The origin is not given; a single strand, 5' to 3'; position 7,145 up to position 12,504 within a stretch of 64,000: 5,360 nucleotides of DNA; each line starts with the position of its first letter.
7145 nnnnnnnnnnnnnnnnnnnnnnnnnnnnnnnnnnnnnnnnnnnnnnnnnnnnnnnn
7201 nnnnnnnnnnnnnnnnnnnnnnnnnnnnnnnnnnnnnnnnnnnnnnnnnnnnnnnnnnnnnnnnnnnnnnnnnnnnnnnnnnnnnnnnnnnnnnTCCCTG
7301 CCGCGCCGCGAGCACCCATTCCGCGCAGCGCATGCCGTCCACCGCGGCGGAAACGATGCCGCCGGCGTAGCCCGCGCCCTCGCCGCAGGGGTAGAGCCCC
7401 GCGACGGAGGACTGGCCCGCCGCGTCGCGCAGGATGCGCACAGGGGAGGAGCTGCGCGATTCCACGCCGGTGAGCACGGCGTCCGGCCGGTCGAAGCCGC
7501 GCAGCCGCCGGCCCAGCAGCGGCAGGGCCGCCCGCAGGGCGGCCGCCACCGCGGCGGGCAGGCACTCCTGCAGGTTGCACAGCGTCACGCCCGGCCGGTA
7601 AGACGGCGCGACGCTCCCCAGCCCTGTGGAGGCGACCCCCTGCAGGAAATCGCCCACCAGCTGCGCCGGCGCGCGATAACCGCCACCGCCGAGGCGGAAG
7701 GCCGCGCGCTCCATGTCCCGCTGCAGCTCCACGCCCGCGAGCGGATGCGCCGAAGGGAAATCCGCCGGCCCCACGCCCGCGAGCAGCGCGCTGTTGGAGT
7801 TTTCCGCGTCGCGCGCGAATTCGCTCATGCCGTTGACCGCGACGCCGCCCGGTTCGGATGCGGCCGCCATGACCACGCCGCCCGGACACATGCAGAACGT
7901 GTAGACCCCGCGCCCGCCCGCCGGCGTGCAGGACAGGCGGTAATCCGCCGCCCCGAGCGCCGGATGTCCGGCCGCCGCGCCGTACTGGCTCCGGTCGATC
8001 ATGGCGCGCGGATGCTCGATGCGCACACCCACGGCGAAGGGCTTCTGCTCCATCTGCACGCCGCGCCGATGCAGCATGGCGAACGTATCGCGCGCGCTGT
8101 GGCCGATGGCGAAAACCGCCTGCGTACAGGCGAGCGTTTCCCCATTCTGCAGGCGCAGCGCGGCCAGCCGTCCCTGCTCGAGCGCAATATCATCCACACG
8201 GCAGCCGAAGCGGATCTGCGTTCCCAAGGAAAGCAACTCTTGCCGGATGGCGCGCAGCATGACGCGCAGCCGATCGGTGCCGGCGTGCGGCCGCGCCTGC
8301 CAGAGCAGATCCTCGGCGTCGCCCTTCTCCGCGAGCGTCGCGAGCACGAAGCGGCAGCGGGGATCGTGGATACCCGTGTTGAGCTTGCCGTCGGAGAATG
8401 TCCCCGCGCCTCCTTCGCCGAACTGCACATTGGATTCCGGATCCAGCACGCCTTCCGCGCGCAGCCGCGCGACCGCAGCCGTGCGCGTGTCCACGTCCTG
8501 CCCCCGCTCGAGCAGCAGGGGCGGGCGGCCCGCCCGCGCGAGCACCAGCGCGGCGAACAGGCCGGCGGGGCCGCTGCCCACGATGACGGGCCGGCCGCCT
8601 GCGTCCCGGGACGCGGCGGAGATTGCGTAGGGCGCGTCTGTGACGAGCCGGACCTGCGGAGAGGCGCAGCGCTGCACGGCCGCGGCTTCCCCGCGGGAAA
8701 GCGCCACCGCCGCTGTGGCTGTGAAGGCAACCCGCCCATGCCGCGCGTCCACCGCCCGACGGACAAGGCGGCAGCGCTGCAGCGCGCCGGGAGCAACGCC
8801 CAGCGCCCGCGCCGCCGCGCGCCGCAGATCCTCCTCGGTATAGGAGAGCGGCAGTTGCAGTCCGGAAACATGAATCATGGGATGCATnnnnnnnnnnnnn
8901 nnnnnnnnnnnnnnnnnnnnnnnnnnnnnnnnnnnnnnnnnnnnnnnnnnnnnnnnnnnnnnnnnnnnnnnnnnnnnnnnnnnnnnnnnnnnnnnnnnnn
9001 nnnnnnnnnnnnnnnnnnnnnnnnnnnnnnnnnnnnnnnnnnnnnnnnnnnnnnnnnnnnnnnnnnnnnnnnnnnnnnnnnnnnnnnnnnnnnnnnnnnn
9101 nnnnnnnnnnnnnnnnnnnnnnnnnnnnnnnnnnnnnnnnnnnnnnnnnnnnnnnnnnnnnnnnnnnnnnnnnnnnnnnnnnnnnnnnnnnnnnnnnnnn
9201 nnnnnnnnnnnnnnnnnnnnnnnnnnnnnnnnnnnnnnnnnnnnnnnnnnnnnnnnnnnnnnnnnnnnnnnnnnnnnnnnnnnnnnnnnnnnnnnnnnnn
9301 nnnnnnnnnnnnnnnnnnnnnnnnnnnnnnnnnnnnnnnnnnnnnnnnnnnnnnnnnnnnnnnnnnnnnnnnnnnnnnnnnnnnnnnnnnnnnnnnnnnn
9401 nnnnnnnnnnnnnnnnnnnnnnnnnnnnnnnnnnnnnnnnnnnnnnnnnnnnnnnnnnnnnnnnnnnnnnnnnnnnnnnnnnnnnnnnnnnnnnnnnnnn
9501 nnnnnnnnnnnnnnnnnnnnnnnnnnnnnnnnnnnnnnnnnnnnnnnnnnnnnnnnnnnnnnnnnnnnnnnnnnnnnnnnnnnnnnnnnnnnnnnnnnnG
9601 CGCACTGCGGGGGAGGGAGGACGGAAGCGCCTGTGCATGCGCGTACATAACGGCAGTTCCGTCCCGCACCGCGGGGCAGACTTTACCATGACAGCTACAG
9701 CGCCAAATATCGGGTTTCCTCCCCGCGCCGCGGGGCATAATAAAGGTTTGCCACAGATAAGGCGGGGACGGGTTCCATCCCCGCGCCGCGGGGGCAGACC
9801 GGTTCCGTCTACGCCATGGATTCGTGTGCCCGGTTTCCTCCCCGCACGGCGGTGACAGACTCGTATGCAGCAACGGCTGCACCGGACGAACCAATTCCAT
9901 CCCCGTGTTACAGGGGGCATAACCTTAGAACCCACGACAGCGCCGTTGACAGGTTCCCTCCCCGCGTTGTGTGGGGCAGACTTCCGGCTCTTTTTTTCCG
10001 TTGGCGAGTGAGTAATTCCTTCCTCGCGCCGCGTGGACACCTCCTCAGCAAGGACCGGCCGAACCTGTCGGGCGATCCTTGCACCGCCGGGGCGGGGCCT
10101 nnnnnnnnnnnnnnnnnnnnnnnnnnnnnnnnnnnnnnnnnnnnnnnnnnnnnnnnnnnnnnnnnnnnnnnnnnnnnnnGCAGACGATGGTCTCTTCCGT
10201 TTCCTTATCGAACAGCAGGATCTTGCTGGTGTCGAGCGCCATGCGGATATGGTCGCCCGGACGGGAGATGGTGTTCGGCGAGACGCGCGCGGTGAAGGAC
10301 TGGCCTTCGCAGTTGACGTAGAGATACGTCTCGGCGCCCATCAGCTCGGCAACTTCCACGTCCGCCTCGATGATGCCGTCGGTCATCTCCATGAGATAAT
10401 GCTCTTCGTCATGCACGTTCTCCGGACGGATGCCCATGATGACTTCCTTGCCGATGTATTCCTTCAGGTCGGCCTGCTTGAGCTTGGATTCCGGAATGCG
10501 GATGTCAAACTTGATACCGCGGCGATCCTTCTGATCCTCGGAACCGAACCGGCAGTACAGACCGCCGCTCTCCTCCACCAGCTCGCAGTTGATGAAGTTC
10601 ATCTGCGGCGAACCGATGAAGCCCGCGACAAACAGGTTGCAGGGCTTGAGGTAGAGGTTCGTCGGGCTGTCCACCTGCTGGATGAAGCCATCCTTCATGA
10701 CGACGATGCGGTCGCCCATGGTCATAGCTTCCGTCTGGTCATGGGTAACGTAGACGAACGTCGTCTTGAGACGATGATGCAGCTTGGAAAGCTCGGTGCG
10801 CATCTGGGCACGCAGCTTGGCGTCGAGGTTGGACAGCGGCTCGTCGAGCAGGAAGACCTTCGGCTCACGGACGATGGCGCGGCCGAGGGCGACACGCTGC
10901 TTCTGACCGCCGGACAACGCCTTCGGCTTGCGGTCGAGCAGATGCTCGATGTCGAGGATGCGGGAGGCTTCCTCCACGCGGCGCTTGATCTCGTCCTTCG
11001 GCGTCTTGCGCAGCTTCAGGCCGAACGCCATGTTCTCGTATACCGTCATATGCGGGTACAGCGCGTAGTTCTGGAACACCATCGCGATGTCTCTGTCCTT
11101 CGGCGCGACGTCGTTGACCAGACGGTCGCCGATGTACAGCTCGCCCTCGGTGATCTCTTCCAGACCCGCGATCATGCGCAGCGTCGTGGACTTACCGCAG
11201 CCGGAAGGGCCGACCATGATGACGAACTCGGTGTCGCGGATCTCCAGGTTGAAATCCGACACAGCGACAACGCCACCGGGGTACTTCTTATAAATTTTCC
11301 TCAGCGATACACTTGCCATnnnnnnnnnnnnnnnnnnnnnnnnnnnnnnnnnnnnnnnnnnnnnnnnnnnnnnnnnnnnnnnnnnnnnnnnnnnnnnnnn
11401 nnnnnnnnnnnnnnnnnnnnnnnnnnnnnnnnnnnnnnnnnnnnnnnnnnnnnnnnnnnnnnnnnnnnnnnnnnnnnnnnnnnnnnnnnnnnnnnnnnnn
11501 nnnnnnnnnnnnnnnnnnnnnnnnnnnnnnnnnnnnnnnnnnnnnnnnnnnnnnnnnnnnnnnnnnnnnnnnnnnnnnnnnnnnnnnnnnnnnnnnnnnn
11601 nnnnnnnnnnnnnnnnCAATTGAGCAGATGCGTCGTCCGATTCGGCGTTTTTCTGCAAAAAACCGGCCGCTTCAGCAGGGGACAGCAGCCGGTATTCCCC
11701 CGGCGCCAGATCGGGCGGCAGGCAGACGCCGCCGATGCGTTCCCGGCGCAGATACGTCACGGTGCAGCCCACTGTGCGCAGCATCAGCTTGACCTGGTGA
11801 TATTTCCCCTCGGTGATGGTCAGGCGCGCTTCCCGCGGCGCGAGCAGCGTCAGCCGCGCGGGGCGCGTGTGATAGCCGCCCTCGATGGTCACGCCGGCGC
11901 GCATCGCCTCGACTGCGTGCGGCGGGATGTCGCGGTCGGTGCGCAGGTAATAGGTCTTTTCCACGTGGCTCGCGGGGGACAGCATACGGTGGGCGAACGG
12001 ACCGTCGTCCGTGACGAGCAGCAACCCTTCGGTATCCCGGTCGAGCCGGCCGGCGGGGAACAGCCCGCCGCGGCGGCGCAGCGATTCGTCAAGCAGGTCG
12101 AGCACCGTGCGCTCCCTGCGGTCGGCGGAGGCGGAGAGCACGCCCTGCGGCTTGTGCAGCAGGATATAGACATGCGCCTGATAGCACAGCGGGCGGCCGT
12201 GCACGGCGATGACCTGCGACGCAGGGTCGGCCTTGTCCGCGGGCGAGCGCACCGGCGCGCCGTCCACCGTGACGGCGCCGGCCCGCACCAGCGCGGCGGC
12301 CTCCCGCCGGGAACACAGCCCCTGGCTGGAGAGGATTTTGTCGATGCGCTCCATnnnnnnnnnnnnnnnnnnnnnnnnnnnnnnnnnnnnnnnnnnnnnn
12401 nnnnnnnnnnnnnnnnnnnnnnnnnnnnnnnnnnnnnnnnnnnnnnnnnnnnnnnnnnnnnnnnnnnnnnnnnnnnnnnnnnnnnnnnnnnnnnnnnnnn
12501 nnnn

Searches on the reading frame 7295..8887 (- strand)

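Call 28: search_protein_families(library=pfam, proteins=[window:7295-8887:-], max_evalue=0.0001)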
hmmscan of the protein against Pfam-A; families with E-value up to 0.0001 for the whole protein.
window:7295-8887:- (531 aa): 4 families
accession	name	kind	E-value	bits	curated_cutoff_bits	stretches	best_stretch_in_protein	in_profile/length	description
PF21688.3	FAD-depend_C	-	1.9e-77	260.4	27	1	283-479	1-197/197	FAD-dependent protein, C-terminal domain-like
PF01266.30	DAO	-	3.5e-09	37.1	27.9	0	208-278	149-218/353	FAD dependent oxidoreductase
PF07992.20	Pyr_redox_2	-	5.2e-08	33.1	26.1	0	212-280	187-252/291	Pyridine nucleotide-disulphide oxidoreductase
PF03486.20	HI0933_like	-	2.5e-07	30.9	50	0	101-132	4-35/244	HI0933-like protein Rossmann domain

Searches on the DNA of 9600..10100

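Call 40: search_rna_families(source=window, start=9600, end=10100, threshold=evalue, max_evalue=10, show_alignments=3)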
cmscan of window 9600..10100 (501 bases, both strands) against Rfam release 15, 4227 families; matches with E-value up to 10: 1.
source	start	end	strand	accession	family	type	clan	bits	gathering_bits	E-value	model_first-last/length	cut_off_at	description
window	9893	9931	+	RF01347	CRISPR-DR37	Gene; CRISPR;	-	16.9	40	3.7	1-35/35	no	CRISPR RNA direct repeat element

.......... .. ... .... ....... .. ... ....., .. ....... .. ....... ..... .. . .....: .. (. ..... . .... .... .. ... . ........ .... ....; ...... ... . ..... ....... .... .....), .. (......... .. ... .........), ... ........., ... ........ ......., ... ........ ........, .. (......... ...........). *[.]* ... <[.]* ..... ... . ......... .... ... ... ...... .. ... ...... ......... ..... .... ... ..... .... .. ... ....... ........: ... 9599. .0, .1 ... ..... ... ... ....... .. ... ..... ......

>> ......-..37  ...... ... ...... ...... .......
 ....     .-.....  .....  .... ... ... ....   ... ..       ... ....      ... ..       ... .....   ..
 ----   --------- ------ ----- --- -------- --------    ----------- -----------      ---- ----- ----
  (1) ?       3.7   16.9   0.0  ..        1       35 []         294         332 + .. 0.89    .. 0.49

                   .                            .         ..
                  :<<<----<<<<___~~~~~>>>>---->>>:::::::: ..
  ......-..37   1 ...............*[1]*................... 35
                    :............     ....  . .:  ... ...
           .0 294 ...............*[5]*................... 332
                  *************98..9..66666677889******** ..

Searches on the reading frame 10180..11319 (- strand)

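Call 87: search_protein_families(library=pfam, proteins=[window:10180-11319:-], max_evalue=0.0001)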
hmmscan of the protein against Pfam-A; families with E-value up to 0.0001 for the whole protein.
window:10180-11319:- (380 aa): 6 families
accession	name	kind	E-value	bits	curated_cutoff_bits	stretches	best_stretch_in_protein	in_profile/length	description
PF00005.33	ABC_tran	-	3.5e-33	115.6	25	1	21-162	2-136/137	ABC transporter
PF17912.7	OB_MalK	-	2.6e-12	47.8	27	1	236-301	1-52/53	MalK OB fold domain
PF08402.16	TOBE_2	-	1.4e-06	28.7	21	1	296-370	2-76/76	TOBE domain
PF13304.12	AAA_21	-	4.8e-06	27.3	27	0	113-195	215-300/304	AAA domain, putative AbiEii toxin, Type IV TA system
PF03459.23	TOBE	-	3.4e-05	24.4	22.3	0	314-368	4-63/64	TOBE domain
PF02463.25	SMC_N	-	4.5e-05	23.4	40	0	30-206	24-209/220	RecF/RecN/SMC N terminal domain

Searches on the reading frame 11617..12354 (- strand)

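Call 87: search_protein_families(library=pfam, proteins=[window:11617-12354:-], max_evalue=0.0001)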
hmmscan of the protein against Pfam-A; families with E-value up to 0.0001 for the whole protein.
window:11617-12354:- (246 aa): 2 families
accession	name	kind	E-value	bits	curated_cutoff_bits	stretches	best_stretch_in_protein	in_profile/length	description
PF00849.27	PseudoU_synth_2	-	2e-18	67.5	26.8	1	63-192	2-150/152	RNA pseudouridylate synthase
PF01479.30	S4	-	8.8e-12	45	22.8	1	2-44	1-44/48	S4 domain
